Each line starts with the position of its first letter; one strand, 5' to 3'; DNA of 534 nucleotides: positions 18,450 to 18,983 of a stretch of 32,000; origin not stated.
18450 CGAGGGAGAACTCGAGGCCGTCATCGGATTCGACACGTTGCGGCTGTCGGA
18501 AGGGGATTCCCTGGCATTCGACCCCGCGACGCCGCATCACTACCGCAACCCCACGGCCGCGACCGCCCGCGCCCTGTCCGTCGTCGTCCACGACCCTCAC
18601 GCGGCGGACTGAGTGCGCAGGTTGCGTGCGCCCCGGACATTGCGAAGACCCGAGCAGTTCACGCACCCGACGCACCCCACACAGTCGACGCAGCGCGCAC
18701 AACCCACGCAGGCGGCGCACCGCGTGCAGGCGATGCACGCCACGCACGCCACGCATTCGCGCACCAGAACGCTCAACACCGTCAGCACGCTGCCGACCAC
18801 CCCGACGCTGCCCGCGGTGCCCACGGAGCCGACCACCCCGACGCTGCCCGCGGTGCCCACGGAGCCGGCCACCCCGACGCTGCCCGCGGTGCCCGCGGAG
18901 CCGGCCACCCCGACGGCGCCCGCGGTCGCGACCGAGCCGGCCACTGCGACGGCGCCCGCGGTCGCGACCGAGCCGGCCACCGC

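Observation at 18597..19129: Repeat-built ORF: 36-bp x5 tandem array encoding (SVGTAG)-type hexads, followed by twelve consecutive x-Cys-Val triplets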

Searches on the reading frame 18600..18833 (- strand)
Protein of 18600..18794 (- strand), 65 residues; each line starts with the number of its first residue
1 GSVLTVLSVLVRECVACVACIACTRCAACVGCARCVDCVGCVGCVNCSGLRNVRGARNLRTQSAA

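Call 17: find_related_loci(query=A1, collection=genome_contigs, flank=10000)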
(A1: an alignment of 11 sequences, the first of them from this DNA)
Query A1 (78 aa) in genome_contigs; peptide patterns used: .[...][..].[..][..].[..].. (x = any residue, [..] = any of these).
600 stretches matched a pattern (row limit reached: there are more); 174 encode a relative of the query (tblastn E <= 1e-3); the best 80 are kept; 80 distinct loci.
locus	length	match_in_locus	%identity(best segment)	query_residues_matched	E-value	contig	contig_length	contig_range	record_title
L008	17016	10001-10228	79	1-76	4e-34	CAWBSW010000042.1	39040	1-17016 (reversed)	MAG: uncultured Actinomycetota bacterium isolate MFD04570.bin.2.112 genome assembly, contig: contig_187338, whole genome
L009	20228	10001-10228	78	1-76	1e-33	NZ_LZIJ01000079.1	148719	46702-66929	Mycobacterium sp. 852002-51163_SCH5372311 contig_17, whole genome shotgun sequence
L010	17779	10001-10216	86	1-72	4e-33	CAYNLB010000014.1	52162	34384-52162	MAG TPA_asm: uncultured Mycobacterium sp. isolate binchicken_co129_563 genome assembly, contig: NODE_1483_length_52162_c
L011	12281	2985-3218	78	1-78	8e-33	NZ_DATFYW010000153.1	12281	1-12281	MAG: Mycobacterium sp. isolate SMAG_U9553 k141_939090, whole genome shotgun sequence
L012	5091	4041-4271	75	2-78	8e-32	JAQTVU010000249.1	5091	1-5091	MAG: Mycobacterium sp. isolate STB_95 NODE_52772_length_5091_cov_2.076148_Sandtown_B, whole genome shotgun sequence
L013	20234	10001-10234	74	1-78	1e-31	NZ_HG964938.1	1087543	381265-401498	Mycobacterium asiaticum DSM 44297, whole genome shotgun sequence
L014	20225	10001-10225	73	1-75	4e-30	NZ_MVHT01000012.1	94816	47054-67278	Mycobacterium intermedium strain DSM 44049 NODE_12_length_94816_cov_27.0009, whole genome shotgun sequence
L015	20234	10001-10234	71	1-78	1e-29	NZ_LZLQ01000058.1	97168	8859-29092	Mycobacterium asiaticum strain 1245139.5 contig_150, whole genome shotgun sequence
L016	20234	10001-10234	68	1-78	4e-29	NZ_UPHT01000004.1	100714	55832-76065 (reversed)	Mycobacterium attenuatum strain MK41 isolate MK41, whole genome shotgun sequence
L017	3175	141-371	74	2-78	4e-29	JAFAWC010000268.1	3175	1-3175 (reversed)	MAG: Mycobacteriaceae bacterium isolate CP_BM_RX_52 BM_RX_k147_5961893, whole genome shotgun sequence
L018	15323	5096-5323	70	1-76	1e-28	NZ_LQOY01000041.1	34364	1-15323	Mycobacterium gordonae strain DSM 44160 contig_135, whole genome shotgun sequence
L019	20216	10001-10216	71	2-73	6e-27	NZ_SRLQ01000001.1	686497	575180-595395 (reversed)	Mycolicibacterium sp. CH28 CH28_MIRA5_MiSeq_deconseq_c1, whole genome shotgun sequence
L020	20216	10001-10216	71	2-73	8e-27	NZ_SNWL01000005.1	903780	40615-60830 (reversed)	Mycobacterium sp. BK086 Ga0307707_103, whole genome shotgun sequence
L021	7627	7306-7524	67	1-73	4e-26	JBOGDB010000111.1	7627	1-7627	MAG: Mycobacterium sp. isolate M3-S_metabat2.bin.377 k127_2594246, whole genome shotgun sequence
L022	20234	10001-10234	74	1-78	4e-26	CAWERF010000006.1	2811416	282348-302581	MAG: uncultured Actinomycetota bacterium isolate MFD05377.bin.1.204 genome assembly, contig: contig_37161, whole genome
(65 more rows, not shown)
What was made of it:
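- At least 174 tblastn-confirmed loci among 600 pattern hits in species-representative genomes, spanning two classes (call 17).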

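Call 24: find_homologous_proteins(query=A2, max_evalue=0.001)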
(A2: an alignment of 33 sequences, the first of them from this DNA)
Query A2 (33 sequences) (66 aa, profile of the alignment): 39 proteins with E <= 0.001 among 7366 candidates.
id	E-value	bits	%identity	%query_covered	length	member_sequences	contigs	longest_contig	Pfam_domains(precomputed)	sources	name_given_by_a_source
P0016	1.3e-22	97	68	95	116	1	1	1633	-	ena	-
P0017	5.2e-20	88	60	95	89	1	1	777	-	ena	-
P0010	5.3e-20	88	57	95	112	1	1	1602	-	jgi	jgi:hypothetical protein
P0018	4.6e-18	82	58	91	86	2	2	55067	-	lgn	-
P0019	9.5e-18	81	55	97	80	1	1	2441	-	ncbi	ncbi:MAG: hypothetical protein ACRDTS_18560, partial [Mycobacterium sp.]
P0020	3.7e-16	76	61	92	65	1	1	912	-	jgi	jgi:hypothetical protein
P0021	6.9e-16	75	51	89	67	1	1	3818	-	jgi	jgi:hypothetical protein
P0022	3.2e-15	73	54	92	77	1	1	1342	-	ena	-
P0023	1.3e-12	65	46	89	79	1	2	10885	-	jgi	jgi:hypothetical protein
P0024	2.0e-12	64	49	89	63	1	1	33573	-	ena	-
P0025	7.3e-12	62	56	79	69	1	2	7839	-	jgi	jgi:hypothetical protein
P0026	3.4e-11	60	66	58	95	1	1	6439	-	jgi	jgi:hypothetical protein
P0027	1.7e-8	52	42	64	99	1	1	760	-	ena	-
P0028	6.8e-8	50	-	-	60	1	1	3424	-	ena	-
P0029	9.7e-8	49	42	86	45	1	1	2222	-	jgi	jgi:hypothetical protein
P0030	1.9e-6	45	51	59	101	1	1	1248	PF27784.1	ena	-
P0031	2.0e-6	45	46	70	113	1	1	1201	-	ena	-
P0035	6.1e-6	43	46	58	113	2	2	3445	-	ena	-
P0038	8.2e-6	43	42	79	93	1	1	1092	-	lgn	-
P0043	6.0e-5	40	48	70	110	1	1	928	-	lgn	-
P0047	8.8e-5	40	39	82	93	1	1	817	-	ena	-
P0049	1.3e-4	39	47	64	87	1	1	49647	-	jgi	jgi:hypothetical protein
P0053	5.8e-4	37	38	80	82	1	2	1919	-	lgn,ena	-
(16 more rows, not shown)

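Call 27: search_protein_families(library=pfam, proteins=[P0030, P0035, P0043, P0049, P0038, P0047, P0053, P0031, P0027], max_evalue=1)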
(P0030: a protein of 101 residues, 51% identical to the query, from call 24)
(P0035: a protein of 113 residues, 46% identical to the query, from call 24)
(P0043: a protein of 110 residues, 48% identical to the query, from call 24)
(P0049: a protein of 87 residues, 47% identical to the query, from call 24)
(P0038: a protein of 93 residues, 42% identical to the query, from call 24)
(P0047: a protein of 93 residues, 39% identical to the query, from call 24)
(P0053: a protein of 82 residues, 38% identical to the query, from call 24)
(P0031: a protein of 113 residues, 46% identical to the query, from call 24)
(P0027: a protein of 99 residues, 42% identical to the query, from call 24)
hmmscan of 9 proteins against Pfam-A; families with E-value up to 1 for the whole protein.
P0030 (101 aa): 0 families

P0035 (113 aa): 1 family
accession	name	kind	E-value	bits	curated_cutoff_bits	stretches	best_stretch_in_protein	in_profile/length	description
PF02420.20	AFP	-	0.44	11.5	36.5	0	64-73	2-11/12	Insect antifreeze protein repeat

P0043 (110 aa): 0 families

P0049 (87 aa): 0 families

P0038 (93 aa): 0 families

P0047 (93 aa): 0 families

P0053 (82 aa): 0 families

P0031 (113 aa): 0 families

P0027 (99 aa): 1 family
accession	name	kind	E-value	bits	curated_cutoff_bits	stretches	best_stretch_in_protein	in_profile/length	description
PF05231.19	MASE1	-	9.8e-05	22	29.8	1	1-44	250-295/299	MASE1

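Call 36: search_dna_similar(query=window:18600-18794:-, collection=plasmids, mode=protein, max_evalue=0.001)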
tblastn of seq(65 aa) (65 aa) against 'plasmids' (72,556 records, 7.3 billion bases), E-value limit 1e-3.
No match.

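Call 45: search_protein_families(library=ncbifam, proteins=[P0035, P0043, P0049, P0038, P0047, P0053, P0028], max_evalue=1)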
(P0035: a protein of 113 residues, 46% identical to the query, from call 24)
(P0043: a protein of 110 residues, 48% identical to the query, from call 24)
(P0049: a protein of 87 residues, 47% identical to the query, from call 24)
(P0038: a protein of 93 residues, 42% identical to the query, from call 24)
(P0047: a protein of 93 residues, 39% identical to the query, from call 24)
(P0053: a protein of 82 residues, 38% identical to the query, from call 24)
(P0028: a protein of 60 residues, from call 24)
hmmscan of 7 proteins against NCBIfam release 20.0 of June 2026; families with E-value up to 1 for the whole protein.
P0035 (113 aa): 0 families

P0043 (110 aa): 2 families
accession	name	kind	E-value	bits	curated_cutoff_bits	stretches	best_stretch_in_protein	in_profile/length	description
TIGR03601.1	B_an_ocin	subfamily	0.32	11.6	35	0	28-72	41-87/88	heterocycloanthracin/sonorensin family bacteriocin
NF033482.1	RiPP_thiocil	subfamily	0.41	10.9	25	1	16-44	7-36/48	thiocillin family RiPP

P0049 (87 aa): 0 families

P0038 (93 aa): 1 family
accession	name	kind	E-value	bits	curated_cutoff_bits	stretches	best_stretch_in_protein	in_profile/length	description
TIGR03601.1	B_an_ocin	subfamily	0.00035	21.1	35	1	4-61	23-85/88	heterocycloanthracin/sonorensin family bacteriocin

P0047 (93 aa): 1 family
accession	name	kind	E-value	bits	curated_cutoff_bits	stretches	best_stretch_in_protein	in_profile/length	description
TIGR03601.1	B_an_ocin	subfamily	0.00046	20.8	35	1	40-84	35-81/88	heterocycloanthracin/sonorensin family bacteriocin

P0053 (82 aa): 0 families

P0028 (60 aa): 2 families
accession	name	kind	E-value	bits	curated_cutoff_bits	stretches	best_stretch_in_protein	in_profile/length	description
TIGR03601.1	B_an_ocin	subfamily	0.0061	17.2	35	1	18-47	40-74/88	heterocycloanthracin/sonorensin family bacteriocin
NF033482.1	RiPP_thiocil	subfamily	0.039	14.2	25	1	27-46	20-40/48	thiocillin family RiPP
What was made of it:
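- On Heterocycloanthracin/sonorensin (TIGR03601): Only distant phage-type Cxx proteins hit it, and below the cut-off (17-21 bits against 35, call 45).
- Distant Cxx proteins give sub-threshold hits to TIGR03601 (call 45).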

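Call 55: search_solved_structures(query=A4, max_evalue=10, show_alignments=2)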
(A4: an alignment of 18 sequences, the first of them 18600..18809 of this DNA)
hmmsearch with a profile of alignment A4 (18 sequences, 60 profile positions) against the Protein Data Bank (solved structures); distinct sequences matched with E-value up to 10: 4.
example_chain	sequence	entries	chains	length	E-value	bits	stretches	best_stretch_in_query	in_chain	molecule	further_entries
6tcl_C1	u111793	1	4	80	7.9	9.3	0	30-37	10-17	Photosystem I iron-sulfur center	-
7f4v_aC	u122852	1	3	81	8.1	9.3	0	20-37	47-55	Photosystem I iron-sulfur center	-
6jeo_aC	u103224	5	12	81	9.2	9.1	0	30-37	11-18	Photosystem I iron-sulfur center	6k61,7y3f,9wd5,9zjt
9e0j_K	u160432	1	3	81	9.7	9.1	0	20-37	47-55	Photosystem I iron-sulfur center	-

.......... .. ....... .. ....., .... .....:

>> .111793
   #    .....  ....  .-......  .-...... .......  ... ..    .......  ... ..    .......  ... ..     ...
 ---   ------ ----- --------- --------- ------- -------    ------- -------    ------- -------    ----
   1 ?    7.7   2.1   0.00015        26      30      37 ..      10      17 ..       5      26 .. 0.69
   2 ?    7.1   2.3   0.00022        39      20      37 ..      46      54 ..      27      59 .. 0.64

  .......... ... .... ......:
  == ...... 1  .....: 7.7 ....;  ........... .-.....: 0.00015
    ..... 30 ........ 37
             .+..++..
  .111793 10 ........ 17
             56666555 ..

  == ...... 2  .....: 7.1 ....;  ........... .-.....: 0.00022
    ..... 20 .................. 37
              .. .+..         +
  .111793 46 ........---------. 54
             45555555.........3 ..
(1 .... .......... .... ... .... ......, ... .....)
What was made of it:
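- On 4Fe-4S ferredoxin-type cluster binding: PDB profile matches to PsaC only at E about 8 (call 55).
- Closest known: CxxCxxC metal-binding motifs: 4Fe-4S ferredoxins. Same: The only PDB sequence matches are to PsaC (CIGCTQC, CVGCKRC) (call 55).
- Tried and rejected: PDB sequence search: only PsaC motifs at E about 8 (call 55).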

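Call 56: search_dna_similar(query=P0035, collection=phages, mode=protein, max_evalue=0.001)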
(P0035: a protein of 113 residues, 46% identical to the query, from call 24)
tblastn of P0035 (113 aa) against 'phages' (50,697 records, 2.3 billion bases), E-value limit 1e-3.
No match.
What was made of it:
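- Tried and rejected: tblastn of the C-terminal part against plasmids, and of a phage-type Cxx protein against phages: no match (calls 36, 56).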

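Call 57: search_protein_representatives(alignment_id=A4)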
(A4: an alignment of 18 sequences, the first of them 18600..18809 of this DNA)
Query: 18 sequences, 60 profile positions. Proteins with E-value up to 0.001 (for the whole library): 208; up to 1e-10: 33; up to 1e-30: 0. The best 150 are listed.
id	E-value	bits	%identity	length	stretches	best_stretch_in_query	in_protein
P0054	5.6e-22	93.2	-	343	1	1-59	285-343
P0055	2.4e-21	91.1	-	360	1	1-59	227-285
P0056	2.9e-21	90.8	-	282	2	1-59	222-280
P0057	2.2e-20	88.0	-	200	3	1-59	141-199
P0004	5.8e-20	86.7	-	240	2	2-59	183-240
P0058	1.7e-19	85.2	-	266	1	1-59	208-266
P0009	3.0e-19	84.4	-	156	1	1-59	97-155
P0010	4.3e-19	83.9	-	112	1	1-59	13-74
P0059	4.5e-19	83.8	-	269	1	2-59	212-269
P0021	5.1e-19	83.7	-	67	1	1-59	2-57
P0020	5.6e-19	83.5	-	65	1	1-59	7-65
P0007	1.0e-18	82.7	-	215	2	2-59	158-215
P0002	2.2e-18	81.6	-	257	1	1-59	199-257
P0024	2.6e-18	81.4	-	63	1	1-59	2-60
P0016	2.9e-18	81.3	-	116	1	1-59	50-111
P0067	8.9e-15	70.1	-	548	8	13-50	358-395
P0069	1.3e-10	56.8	-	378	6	20-57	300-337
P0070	2.3e-10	56.0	-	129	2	6-45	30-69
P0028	4.3e-10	55.1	-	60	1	1-59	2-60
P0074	6.8e-10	54.4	-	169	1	10-57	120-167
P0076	5.8e-09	51.5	-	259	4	12-53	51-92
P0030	7.5e-09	51.1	-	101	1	15-57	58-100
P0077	1.6e-08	50.1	-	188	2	12-50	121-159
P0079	2.0e-08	49.8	-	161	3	13-58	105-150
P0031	7.9e-08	47.8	-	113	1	11-56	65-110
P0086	2.4e-07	46.3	-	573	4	14-53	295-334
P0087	2.4e-07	46.3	-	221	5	13-45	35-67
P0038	7.9e-07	44.6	-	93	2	21-58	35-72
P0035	1.8e-05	40.3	-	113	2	14-53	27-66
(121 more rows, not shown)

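Call 59: predict_structure(alignment_id=A4)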
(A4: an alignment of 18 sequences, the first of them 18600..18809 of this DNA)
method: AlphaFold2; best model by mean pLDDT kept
length: 70 residues; sequences in the alignment: 18
mean_pLDDT: 70.2   pTM: 0.53
mean pLDDT of the five models: 70.2, 66.9, 58.7, 54.8, 50.5
residues with pLDDT >= 90: 0; 70-90: 42; 50-70: 16; < 50: 12
segments of 3 or more residues with pLDDT < 50: 1-9, 68-70
pLDDT, mean of each block of 10 residues (from residue 1): 44 73 83 85 82 71 53
secondary structure, 60 per line:
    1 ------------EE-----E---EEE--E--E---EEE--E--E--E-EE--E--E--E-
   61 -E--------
elements in order: E24-26 E36-38

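Call 61: search_protein_families(library=pfam, proteins=[P0070, P0087, P0069, P0067, P0086, P0079, P0076, P0074, P0055, P0077], max_evalue=0.01)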
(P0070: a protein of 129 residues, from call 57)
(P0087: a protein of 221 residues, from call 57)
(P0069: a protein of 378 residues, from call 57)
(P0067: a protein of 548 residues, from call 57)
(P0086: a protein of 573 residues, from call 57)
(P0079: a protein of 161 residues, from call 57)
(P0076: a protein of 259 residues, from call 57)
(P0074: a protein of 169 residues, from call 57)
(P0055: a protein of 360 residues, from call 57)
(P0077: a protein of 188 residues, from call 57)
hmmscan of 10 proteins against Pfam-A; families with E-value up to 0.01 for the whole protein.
P0070 (129 aa): 0 families

P0087 (221 aa): 0 families

P0069 (378 aa): 0 families

P0067 (548 aa): 1 family
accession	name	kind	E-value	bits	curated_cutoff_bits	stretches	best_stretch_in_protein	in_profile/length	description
PF14327.11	CSTF2_hinge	-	0.0013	19.5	27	0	102-130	41-69/81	Hinge domain of cleavage stimulation factor subunit 2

P0086 (573 aa): 4 families
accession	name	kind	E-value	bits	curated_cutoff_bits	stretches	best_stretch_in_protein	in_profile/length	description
PF00574.28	CLP_protease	-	3.4e-34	118.8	20.2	1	42-179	39-178/182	Clp protease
PF10123.14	Mu-like_Pro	-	1.5e-10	41.6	25.2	1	348-513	130-304/330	Mu-like prophage I protein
PF01972.22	SDH_protease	-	3.5e-07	30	31.3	1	38-111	80-153/286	ClpP-like SDH-type serine proteinase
PF25145.1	NfeD1b_N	-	7e-05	22.9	40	1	45-110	27-92/189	NfeD1b, N-terminal domain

P0079 (161 aa): 0 families

P0076 (259 aa): 0 families

P0074 (169 aa): 0 families

P0055 (360 aa): 1 family
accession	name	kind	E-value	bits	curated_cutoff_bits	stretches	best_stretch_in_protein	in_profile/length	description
PF01391.23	Collagen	-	0.0013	18.9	27.2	1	179-228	6-55/60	Collagen triple helix repeat (20 copies)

P0077 (188 aa): 0 families
